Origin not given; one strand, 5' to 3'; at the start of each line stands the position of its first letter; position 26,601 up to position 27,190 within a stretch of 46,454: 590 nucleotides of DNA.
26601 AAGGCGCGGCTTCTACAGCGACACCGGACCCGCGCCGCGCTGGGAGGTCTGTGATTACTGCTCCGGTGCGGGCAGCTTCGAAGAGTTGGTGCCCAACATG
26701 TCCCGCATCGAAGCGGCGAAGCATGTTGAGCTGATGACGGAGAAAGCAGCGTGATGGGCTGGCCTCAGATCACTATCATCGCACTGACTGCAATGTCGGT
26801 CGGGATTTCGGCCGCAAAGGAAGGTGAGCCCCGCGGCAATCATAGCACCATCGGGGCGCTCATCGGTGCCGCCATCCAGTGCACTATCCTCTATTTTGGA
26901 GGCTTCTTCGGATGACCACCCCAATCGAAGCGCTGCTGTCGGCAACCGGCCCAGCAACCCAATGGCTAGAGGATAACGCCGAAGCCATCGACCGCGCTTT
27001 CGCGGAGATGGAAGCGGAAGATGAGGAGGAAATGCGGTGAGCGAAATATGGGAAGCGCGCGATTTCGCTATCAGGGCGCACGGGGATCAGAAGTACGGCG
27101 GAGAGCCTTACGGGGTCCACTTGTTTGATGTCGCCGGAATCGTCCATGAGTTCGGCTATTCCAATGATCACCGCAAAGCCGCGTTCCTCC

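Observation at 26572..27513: Phage-encoded single-domain HD alarmone-hydrolase-like protein coupled to a string of micro-proteins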

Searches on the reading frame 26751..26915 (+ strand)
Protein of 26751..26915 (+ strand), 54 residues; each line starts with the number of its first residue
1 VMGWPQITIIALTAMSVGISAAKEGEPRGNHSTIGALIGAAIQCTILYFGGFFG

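Call 3: search_protein_families(library=pfam, proteins=[window:26751-26915:+], max_evalue=1)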
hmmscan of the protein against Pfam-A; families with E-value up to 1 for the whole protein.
window:26751-26915:+ (54 aa): 0 families

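Call 4: search_protein_families(library=ncbifam, proteins=[window:26751-26915:+], max_evalue=1)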
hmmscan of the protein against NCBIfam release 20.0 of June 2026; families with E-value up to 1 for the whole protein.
window:26751-26915:+ (54 aa): 0 families

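Call 5: search_protein_families(library=phrogs, proteins=[window:26751-26915:+], max_evalue=0.1)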
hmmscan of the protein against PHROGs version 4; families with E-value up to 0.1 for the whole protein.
window:26751-26915:+ (54 aa): 1 family
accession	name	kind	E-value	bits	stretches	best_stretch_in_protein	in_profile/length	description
phrog_5479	-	unknown function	8e-15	56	1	2-54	1-53/53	-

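Call 33: search_dna_similar(query=window:26754-26912:+, collection=phages, mode=protein, max_evalue=0.01, max_rows=30)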
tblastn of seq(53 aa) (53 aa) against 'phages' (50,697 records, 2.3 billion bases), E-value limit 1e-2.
Records with a match: 17; places in all: 17; records where one place covers at least 80% of the query: 17.
Best place of each record, by identity: <60% 17.
By first word of the organism name: Xanthomonas 10; Burkholderia 4; Rhizobium 1; Klebsiella 1; Escherichia 1.
By host as written in the record: Xanthomonas campestris pv. campestris GBBC 1419 8; - 3; Burkholderia cenocepacia 2; Rhizobium etli T3_14 1; Klebsiella pneumoniae 1; Xanthomonas campestris pv. campestris 1; Xanthomonas campestris pv. campestris Tir-1 1.
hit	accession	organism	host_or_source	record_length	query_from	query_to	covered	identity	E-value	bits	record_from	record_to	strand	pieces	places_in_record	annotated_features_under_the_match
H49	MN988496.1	Rhizobium phage RHph_TM3_3_14B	Rhizobium etli T3_14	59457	1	53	100%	51.9%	2e-7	50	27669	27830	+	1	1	hypothetical protein | DUF669 domain-containing protein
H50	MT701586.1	Burkholderia phage Mica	Burkholderia cenocepacia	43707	1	53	100%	44.4%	9e-9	54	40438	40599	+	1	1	putative membrane protein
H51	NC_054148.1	Burkholderia phage Mica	Burkholderia cenocepacia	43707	1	53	100%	44.4%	9e-9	54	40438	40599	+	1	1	hypothetical protein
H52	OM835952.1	Klebsiella phage KP12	Klebsiella pneumoniae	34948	1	52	98%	43.4%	1e-5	45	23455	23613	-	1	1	lysin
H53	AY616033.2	Burkholderia phage BcepB1A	-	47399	1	53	100%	41.5%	4e-7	49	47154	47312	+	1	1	BcepB1A gene72: gp72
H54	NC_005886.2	Burkholderia phage BcepB1A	-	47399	1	53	100%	41.5%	4e-7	49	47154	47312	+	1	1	BcepB1A gene72: gp72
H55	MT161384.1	Xanthomonas phage FoX5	Xanthomonas campestris pv. campestris ...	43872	4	52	92%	42.0%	4e-5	44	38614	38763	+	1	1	lytic murein transglycosylase | hypothetical protein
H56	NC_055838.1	Xanthomonas phage FoX5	Xanthomonas campestris pv. campestris ...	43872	4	52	92%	42.0%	4e-5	44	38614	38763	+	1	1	lytic murein transglycosylase | hypothetical protein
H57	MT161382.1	Xanthomonas phage FoX2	Xanthomonas campestris pv. campestris ...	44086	4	52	92%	42.0%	4e-5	44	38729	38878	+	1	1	hypothetical protein (x2)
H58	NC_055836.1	Xanthomonas phage FoX2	Xanthomonas campestris pv. campestris ...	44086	4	52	92%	42.0%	4e-5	44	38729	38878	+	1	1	hypothetical protein (x2)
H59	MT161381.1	Xanthomonas phage FoX1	Xanthomonas campestris pv. campestris ...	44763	4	52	92%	42.0%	4e-5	44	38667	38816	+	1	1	hypothetical protein (x2)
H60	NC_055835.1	Xanthomonas phage FoX1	Xanthomonas campestris pv. campestris ...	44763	4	52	92%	42.0%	4e-5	44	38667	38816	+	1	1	hypothetical protein (x2)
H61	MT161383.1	Xanthomonas phage FoX3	Xanthomonas campestris pv. campestris ...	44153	4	52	92%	42.0%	2e-4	42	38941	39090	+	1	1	hypothetical protein (x2)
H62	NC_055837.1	Xanthomonas phage FoX3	Xanthomonas campestris pv. campestris ...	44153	4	52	92%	42.0%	2e-4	42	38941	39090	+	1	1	hypothetical protein (x2)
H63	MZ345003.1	Xanthomonas phage M29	Xanthomonas campestris pv. campestris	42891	1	52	98%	37.7%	7e-4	40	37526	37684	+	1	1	hypothetical protein | DNA-binding protein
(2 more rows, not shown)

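Call 35: get_annotated_region(hit=H49, flank=3000)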
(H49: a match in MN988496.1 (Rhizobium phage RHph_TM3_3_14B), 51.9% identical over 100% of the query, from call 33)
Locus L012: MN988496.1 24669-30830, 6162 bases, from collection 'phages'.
description: Rhizobium phage RHph_TM3_3_14B, complete genome.
organism: Rhizobium phage RHph_TM3_3_14B (NCBI taxid 2509575)
taxonomy: Viruses; Duplodnaviria; Heunggongvirae; Uroviricota; Caudoviricetes
host: Rhizobium etli T3_14; source: agricultural lands; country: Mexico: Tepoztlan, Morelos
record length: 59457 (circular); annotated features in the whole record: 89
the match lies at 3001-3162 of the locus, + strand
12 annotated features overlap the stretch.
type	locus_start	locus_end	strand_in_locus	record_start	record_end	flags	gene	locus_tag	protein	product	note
CDS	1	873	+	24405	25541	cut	-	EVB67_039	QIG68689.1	hypothetical protein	-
CDS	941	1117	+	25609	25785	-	-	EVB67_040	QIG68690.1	hypothetical protein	-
CDS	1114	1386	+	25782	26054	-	-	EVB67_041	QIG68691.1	hypothetical protein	-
CDS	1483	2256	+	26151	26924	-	-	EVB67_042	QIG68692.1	putative NTP-binding helicase protein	-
CDS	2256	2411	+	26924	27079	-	-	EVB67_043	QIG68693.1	hypothetical protein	-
CDS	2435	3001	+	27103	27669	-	-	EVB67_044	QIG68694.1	DUF669 domain-containing protein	-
CDS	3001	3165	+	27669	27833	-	-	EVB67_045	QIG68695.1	hypothetical protein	-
CDS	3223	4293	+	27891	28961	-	-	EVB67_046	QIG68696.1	DNA polymerase III beta subunit protein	GO_component: GO:0009360 - DNA polymerase III complex; GO_function: GO:0003677 - DNA binding; GO_function: GO:0003887 - ...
CDS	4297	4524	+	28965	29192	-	-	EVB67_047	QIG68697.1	hypothetical protein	-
CDS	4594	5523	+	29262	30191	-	-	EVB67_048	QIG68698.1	putative exonuclease RecB type protein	GO_function: GO:0003677 - DNA binding; GO_function: GO:0004518 - nuclease activity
CDS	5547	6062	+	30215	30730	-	-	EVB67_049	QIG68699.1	RNA polymerase sigma-70 factor protein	GO_function: GO:0003677 - DNA binding; GO_function: GO:0003700 - sequence-specific DNA binding transcription factor ...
CDS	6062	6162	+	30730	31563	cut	-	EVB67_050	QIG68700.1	HNH endonuclease protein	GO_function: GO:0003676 - nucleic acid binding; GO_function: GO:0004519 - endonuclease activity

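Call 36: get_annotated_region(hit=H50, flank=3000)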
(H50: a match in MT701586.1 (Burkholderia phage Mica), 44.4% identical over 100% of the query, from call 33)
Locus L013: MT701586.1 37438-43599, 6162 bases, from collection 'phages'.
description: Burkholderia phage Mica, complete genome.
organism: Burkholderia phage Mica (NCBI taxid 2767579)
taxonomy: Viruses; Duplodnaviria; Heunggongvirae; Uroviricota; Caudoviricetes; Micavirus; Micavirus Mica
host: Burkholderia cenocepacia; source: soil; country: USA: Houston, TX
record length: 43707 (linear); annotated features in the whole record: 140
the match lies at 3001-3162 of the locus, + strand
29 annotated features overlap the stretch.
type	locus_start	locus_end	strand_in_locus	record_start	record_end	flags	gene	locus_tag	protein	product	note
CDS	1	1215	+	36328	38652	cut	-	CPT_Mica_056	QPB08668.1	putative DNA primase/helicase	Blastp: [YP_008873227][putative primase][Pseudomonas phage PPpW-3][evalue: 4.80918e-154]; G3DSA:3.90.580.10 ...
regulatory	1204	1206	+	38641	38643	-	-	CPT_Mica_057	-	ribosome_binding_site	-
CDS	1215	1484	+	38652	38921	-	-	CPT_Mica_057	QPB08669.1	hypothetical protein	-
regulatory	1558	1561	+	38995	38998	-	-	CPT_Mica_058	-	ribosome_binding_site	-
CDS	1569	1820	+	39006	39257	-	-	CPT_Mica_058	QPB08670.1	hypothetical protein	-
regulatory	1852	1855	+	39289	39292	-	-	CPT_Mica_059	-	ribosome_binding_site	-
CDS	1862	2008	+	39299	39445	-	-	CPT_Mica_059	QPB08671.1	hypothetical protein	-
regulatory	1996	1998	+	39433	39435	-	-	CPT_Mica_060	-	ribosome_binding_site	-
CDS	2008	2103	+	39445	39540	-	-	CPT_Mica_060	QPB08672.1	putative membrane protein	TMHMM indicates 1 transmembrane domain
regulatory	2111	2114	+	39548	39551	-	-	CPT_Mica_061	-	ribosome_binding_site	-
CDS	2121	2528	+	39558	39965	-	-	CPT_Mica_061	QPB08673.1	putative membrane protein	TMHMM indicates 2 transmembrane domains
regulatory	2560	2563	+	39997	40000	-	-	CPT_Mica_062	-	ribosome_binding_site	-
CDS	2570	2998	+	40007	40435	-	-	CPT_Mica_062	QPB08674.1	hypothetical protein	-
regulatory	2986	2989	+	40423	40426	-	-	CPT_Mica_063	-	ribosome_binding_site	-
CDS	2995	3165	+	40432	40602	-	-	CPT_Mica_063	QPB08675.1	putative membrane protein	TMHMM indicates 2 transmembrane domains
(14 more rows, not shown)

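Call 37: get_annotated_region(hit=H55, flank=2500)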
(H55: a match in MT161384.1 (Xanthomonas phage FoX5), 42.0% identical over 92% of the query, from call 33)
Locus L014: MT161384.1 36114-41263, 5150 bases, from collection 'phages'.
description: Xanthomonas phage FoX5, complete genome.
organism: Xanthomonas phage FoX5 (NCBI taxid 2723901)
taxonomy: Viruses; Duplodnaviria; Heunggongvirae; Uroviricota; Caudoviricetes; Foxunavirus; Foxunavirus fox5
host: Xanthomonas campestris pv. campestris GBBC 1419; source: soil; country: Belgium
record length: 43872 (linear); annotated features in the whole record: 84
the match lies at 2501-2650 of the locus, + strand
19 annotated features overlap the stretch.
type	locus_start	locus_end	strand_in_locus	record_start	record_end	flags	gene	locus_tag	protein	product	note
CDS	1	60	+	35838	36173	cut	-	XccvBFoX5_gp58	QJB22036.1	hypothetical protein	rasttk_feature_annotation_tool=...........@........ c.org; rasttk_feature_creation_tool=/opt/patric-common/ ...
CDS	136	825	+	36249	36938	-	-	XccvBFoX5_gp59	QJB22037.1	hypothetical protein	rasttk_feature_annotation_tool=annotate_proteins_km er_v2; rasttk_feature_creation_tool=/opt/patric-common/ ...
CDS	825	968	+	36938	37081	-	-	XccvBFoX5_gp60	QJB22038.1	hypothetical protein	rasttk_feature_annotation_tool=annotate_proteins_si milarity; rasttk_feature_creation_tool=/opt/patric-common/ ...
CDS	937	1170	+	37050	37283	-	-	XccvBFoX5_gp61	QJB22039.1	hypothetical protein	rasttk_feature_annotation_tool=annotate_proteins_si milarity; rasttk_feature_creation_tool=/opt/patric-common/ ...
CDS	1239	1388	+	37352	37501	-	-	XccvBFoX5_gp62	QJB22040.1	hypothetical protein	rasttk_feature_annotation_tool=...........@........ c.org; rasttk_feature_creation_tool=/opt/patric-common/ ...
CDS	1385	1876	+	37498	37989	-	-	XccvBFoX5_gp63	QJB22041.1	hypothetical protein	rasttk_feature_annotation_tool=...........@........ c.org; rasttk_feature_creation_tool=/opt/patric-common/ ...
CDS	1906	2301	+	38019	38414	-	-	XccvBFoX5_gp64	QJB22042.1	hypothetical protein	rasttk_feature_annotation_tool=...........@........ c.org; rasttk_feature_creation_tool=/opt/patric-common/ ...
CDS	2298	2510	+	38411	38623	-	-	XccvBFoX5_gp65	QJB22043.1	hypothetical protein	rasttk_feature_annotation_tool=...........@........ c.org; rasttk_feature_creation_tool=/opt/patric-common/ ...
CDS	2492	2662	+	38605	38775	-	-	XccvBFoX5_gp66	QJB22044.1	lytic murein transglycosylase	rasttk_feature_annotation_tool=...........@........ c.org; rasttk_feature_creation_tool=/opt/patric-common/ ...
CDS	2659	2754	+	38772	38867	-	-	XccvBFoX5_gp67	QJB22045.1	hypothetical protein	rasttk_feature_annotation_tool=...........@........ c.org; rasttk_feature_creation_tool=/opt/patric-common/ ...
CDS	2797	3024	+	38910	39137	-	-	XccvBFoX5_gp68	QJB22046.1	hypothetical protein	rasttk_feature_annotation_tool=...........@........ c.org; rasttk_feature_creation_tool=/opt/patric-common/ ...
CDS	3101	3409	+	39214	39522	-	-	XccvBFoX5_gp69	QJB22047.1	hypothetical protein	rasttk_feature_annotation_tool=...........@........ c.org; rasttk_feature_creation_tool=/opt/patric-common/ ...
CDS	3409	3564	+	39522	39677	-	-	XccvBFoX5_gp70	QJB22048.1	hypothetical protein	rasttk_feature_annotation_tool=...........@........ c.org; rasttk_feature_creation_tool=/opt/patric-common/ ...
CDS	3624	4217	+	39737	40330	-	-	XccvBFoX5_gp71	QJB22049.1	hypothetical protein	rasttk_feature_annotation_tool=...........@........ c.org; rasttk_feature_creation_tool=/opt/patric-common/ ...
CDS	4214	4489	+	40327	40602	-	-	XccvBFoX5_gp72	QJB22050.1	hypothetical protein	rasttk_feature_annotation_tool=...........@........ c.org; rasttk_feature_creation_tool=/opt/patric-common/ ...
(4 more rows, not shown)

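Call 65: find_related_loci(query=window:26754-26912:+, collection=viral_contigs, flank=2500)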
Query seq(53 aa) (53 aa) in viral_contigs; peptide patterns used: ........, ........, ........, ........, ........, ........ (x = any residue, [..] = any of these).
100 stretches matched a pattern, but none encodes a relative of the query by tblastn (E <= 1e-3).

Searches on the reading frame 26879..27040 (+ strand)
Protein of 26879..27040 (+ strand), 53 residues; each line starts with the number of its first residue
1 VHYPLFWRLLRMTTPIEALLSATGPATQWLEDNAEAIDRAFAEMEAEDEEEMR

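Call 3: search_protein_families(library=pfam, proteins=[window:26879-27040:+], max_evalue=1)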
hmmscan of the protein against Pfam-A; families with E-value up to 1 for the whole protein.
window:26879-27040:+ (53 aa): 0 families

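Call 4: search_protein_families(library=ncbifam, proteins=[window:26879-27040:+], max_evalue=1)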
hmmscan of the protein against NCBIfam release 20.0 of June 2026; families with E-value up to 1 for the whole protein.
window:26879-27040:+ (53 aa): 1 family
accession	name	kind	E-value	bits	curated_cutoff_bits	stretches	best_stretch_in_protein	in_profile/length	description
NF043025.1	T4SS_AnkJ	equivalog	0.093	12.4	300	1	6-52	186-232/247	Dot/Icm T4SS effector AnkJ/LegA11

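Call 5: search_protein_families(library=phrogs, proteins=[window:26879-27040:+], max_evalue=0.1)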
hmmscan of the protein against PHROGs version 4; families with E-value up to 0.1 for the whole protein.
window:26879-27040:+ (53 aa): 0 families
